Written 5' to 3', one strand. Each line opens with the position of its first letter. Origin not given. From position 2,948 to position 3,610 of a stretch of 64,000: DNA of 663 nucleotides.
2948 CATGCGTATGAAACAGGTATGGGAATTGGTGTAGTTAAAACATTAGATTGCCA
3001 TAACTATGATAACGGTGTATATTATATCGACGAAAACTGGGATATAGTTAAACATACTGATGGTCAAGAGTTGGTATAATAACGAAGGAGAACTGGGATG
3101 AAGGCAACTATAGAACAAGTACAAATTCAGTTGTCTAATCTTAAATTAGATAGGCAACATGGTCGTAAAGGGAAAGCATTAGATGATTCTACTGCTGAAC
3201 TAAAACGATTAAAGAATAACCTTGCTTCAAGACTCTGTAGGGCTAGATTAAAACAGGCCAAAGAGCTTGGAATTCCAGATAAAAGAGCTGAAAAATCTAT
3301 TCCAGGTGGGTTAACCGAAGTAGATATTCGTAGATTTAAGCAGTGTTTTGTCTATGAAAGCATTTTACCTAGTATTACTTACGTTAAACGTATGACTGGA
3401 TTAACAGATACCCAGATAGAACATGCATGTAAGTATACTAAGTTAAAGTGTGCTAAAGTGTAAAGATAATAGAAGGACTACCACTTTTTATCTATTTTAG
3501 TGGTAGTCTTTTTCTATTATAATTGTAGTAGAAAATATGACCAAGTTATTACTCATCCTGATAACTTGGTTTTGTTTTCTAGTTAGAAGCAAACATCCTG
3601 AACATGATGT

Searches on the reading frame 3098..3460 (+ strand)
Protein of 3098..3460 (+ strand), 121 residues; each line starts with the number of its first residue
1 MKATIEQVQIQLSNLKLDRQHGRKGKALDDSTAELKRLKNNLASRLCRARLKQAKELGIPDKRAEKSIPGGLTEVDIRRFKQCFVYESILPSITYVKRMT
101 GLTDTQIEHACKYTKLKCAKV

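Call 21: search_protein_families(library=pfam, proteins=[window:3098-3460:+], max_evalue=0.01)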
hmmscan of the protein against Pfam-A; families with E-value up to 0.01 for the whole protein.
window:3098-3460:+ (121 aa): 1 family
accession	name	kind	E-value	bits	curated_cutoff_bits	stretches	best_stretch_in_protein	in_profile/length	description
PF07716.20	bZIP_2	-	0.0052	17.3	22.3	0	30-56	2-28/54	Basic region leucine zipper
